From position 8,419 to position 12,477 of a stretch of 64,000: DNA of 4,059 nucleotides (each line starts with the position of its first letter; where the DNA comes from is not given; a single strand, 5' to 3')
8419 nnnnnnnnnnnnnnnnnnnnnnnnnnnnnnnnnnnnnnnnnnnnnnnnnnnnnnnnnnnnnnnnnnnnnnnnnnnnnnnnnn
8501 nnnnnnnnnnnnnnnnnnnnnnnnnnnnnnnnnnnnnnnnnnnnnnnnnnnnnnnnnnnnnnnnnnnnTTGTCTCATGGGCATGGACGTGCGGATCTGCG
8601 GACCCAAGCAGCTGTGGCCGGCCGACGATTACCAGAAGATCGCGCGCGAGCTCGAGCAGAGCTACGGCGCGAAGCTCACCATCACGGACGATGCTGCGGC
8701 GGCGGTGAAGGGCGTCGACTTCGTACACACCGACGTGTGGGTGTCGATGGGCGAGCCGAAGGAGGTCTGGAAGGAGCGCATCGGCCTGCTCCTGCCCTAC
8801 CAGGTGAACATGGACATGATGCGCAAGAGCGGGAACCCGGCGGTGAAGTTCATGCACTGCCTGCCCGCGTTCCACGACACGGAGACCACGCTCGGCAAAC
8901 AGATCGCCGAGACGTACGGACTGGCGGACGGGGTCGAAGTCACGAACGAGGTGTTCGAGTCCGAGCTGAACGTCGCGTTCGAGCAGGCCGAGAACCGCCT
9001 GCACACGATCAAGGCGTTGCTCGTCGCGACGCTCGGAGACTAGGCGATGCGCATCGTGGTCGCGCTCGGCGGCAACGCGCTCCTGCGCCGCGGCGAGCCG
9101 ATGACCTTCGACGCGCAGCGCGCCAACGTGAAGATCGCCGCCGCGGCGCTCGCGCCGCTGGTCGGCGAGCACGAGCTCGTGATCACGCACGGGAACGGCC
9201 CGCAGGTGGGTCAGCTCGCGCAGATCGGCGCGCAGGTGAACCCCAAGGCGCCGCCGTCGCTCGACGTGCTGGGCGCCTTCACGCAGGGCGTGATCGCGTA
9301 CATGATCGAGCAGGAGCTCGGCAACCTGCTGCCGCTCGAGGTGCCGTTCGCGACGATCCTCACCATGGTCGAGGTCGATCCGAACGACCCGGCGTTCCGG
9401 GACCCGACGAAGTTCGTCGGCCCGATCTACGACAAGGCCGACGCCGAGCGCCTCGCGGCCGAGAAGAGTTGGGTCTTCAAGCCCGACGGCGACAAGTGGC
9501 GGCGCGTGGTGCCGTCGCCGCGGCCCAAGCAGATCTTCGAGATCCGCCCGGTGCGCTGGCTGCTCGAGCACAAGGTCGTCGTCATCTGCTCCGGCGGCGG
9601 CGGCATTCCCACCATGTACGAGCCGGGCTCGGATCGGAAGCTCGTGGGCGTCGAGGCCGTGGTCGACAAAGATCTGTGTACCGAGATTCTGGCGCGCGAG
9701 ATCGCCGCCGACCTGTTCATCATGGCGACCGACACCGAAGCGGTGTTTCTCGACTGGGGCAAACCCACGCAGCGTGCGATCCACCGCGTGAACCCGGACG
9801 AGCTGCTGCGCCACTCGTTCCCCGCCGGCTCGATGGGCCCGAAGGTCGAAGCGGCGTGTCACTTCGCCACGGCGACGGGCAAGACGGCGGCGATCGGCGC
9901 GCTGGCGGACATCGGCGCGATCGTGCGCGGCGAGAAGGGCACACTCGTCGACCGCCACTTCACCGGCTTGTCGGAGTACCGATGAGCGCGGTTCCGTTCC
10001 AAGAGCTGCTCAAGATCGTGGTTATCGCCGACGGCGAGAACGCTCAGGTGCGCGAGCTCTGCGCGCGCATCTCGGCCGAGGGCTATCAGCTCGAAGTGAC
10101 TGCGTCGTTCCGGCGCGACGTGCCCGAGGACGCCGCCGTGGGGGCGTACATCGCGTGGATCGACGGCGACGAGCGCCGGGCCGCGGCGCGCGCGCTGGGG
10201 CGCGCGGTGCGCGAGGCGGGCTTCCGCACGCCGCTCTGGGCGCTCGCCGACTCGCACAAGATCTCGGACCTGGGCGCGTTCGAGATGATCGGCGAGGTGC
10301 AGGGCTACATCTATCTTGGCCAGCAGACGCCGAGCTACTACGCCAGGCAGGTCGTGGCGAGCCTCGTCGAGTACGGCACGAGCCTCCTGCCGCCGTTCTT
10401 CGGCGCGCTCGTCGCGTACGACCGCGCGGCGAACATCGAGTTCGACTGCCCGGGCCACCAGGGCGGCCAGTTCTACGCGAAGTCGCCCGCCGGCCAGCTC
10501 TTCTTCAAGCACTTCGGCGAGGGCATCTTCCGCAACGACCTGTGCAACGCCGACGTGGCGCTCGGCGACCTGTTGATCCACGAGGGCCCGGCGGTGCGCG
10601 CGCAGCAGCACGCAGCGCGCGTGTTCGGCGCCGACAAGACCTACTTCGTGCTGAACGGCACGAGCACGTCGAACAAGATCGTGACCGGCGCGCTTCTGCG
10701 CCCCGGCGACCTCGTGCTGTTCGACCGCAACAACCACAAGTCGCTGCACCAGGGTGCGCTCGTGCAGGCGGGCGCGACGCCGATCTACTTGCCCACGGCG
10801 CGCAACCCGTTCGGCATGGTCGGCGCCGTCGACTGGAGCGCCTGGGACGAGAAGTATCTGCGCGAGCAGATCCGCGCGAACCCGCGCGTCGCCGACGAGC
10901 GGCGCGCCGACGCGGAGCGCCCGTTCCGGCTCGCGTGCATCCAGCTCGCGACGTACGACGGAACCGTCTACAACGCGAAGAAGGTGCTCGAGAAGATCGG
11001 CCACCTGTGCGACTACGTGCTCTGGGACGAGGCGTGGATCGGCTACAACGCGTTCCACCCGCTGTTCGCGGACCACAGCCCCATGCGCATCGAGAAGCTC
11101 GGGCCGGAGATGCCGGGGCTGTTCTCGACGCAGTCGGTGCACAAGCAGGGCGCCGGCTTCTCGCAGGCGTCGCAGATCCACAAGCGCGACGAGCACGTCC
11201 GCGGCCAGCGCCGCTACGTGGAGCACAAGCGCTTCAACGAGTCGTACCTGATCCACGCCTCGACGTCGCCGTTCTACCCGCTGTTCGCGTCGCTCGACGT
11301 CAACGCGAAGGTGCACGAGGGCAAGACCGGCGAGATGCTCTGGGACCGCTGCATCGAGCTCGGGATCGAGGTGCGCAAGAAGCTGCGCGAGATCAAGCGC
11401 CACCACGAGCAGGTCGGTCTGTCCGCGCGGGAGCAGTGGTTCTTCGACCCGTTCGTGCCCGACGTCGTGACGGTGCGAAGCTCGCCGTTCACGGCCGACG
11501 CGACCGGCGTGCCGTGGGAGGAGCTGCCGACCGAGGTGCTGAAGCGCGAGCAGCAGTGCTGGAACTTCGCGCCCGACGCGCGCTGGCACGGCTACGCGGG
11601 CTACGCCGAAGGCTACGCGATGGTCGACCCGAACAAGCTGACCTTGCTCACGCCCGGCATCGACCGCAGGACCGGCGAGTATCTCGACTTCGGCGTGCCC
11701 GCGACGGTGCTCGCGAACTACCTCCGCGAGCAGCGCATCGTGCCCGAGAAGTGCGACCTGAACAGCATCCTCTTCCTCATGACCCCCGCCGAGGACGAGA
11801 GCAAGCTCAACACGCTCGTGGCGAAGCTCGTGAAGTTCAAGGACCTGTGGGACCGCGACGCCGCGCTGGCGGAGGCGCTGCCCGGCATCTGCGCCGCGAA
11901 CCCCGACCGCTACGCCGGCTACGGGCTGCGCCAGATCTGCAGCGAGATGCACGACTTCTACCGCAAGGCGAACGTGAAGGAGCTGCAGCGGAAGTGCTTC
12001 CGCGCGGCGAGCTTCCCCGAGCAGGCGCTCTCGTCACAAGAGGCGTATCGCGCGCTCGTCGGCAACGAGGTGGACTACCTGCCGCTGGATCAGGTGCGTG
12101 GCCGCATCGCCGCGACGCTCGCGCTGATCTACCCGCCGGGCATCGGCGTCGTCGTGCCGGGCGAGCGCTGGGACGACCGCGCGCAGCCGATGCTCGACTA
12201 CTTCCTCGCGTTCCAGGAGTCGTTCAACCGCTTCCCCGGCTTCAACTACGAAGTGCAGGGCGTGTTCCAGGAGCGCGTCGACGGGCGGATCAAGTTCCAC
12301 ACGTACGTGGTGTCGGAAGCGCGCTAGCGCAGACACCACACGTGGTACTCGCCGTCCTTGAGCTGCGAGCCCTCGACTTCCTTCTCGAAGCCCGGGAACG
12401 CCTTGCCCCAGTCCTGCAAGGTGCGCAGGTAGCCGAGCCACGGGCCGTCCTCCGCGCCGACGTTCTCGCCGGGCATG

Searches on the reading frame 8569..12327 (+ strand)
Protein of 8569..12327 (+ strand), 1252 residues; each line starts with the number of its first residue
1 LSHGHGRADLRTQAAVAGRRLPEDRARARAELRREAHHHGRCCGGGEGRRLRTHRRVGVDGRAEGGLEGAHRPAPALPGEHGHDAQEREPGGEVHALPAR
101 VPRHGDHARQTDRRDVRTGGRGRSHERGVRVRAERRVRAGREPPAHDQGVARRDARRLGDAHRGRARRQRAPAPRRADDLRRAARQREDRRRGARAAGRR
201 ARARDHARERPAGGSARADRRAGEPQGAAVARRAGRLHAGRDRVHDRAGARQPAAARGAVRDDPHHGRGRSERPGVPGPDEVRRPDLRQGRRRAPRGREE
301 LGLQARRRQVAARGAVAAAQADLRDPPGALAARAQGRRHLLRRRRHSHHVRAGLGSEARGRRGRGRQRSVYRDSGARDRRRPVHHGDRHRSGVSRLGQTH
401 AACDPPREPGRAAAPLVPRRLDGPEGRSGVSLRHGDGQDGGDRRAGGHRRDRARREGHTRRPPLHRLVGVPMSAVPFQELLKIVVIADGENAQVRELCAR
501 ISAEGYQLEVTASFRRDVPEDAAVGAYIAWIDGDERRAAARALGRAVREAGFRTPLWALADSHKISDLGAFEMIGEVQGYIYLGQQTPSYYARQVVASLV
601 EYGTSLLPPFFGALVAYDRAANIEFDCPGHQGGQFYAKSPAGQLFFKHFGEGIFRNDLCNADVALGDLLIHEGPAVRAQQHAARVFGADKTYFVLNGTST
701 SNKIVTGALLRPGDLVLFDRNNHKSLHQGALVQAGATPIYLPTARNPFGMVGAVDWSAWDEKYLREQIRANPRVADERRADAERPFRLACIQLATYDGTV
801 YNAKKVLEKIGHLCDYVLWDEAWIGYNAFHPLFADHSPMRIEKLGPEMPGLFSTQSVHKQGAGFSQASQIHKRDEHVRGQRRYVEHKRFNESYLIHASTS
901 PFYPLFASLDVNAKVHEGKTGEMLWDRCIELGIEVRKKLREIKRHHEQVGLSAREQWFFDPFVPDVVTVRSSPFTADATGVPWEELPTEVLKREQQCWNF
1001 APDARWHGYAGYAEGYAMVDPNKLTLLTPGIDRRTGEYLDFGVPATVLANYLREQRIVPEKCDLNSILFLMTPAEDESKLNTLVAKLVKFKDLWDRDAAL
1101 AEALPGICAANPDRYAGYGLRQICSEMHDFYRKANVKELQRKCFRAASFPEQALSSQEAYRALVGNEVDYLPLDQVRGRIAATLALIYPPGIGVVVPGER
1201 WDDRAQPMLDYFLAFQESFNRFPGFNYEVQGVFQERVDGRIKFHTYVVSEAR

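Call 33: search_protein_families(library=pfam, proteins=[window:8569-12327:+], max_evalue=0.0001)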
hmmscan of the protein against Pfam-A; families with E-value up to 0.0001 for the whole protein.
window:8569-12327:+ (1252 aa): 3 families
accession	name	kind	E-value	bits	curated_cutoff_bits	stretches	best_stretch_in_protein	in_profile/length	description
PF01276.26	OKR_DC_1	-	1.9e-162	541.2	27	1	608-1078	1-416/417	Orn/Lys/Arg decarboxylase, major domain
PF03711.20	OKR_DC_1_C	-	1.6e-46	158.3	24.2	1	1104-1235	1-130/132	Orn/Lys/Arg decarboxylase, C-terminal domain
PF03709.21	OKR_DC_1_N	-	8.5e-10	39.3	29.3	1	491-602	3-111/111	Orn/Lys/Arg decarboxylase, N-terminal domain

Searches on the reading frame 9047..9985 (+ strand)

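Call 32: search_protein_families(library=pfam, proteins=[window:9047-9985:+], max_evalue=0.0001)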
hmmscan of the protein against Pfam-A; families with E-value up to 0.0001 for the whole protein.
window:9047-9985:+ (312 aa): 1 family
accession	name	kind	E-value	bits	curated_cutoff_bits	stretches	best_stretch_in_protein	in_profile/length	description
PF00696.33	AA_kinase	-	2.5e-20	73.7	24.9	1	1-280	1-229/234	Amino acid kinase family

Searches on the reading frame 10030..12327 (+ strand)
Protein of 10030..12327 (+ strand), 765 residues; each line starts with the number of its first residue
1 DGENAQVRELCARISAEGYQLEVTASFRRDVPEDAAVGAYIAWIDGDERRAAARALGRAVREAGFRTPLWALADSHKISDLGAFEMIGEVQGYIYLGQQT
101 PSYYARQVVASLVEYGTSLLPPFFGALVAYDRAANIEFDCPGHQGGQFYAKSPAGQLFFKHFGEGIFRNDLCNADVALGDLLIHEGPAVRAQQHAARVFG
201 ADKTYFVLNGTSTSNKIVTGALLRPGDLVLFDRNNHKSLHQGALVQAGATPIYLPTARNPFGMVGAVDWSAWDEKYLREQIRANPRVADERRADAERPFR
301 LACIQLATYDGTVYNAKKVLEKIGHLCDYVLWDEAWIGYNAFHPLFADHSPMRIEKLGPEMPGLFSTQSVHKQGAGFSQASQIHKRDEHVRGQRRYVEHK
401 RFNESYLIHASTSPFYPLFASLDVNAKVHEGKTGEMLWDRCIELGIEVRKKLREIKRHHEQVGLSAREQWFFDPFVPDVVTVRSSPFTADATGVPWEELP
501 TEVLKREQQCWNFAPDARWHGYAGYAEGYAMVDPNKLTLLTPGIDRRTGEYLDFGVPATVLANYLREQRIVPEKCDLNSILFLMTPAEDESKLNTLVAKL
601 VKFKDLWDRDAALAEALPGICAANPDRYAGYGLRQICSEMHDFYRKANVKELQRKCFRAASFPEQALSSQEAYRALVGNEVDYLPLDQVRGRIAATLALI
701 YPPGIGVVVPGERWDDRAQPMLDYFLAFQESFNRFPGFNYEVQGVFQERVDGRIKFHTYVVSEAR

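Call 33: search_protein_families(library=pfam, proteins=[window:10155-12320:+], max_evalue=0.0001)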
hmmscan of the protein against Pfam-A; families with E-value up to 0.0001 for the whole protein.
window:10155-12320:+ (722 aa): 0 families

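Call 36: search_protein_families(library=ncbifam, proteins=[window:10030-12327:+], max_evalue=0.00001)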
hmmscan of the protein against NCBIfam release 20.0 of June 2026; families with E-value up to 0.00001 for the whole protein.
window:10030-12327:+ (765 aa): 6 families
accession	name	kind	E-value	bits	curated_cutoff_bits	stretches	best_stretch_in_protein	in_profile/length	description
NF010092.0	PRK13578.1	subfamily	1.6e-279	929.2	794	1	58-762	49-719/720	ornithine decarboxylase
TIGR04301.1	ODC_inducible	exception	6.2e-274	910.6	1310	1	59-761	50-718/719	ornithine decarboxylase SpeF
TIGR04318.1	lacto_ODC_hypo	hypoth_equivalog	1e-196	655.4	950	1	99-760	69-694/695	putative ornithine decarboxylase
NF011603.0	PRK15029.1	equivalog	1.4e-145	486.6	1167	1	49-752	69-747/756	arginine decarboxylase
NF011928.0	PRK15399.1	subfamily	3.8e-125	418.8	968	2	59-481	69-460/713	lysine decarboxylase LdcC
NF011929.0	PRK15400.1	subfamily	6.5e-112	375.1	1056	1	59-754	69-704/714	lysine decarboxylase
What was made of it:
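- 9982..12327 (+): Ornithine decarboxylase (SpeC/SpeF subfamily), last gene of the convergent arcABC-ODC operon. NF010092 929 bits, above cutoff 794 (call 36).
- On PotE putrescine-ornithine antiporter (NCBIfam NF007938 / TIGR04299; TC 2.A.3.2): The ODC (NF010092, 929 bits) lies about 3.7 kb away on the other strand (call 36).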
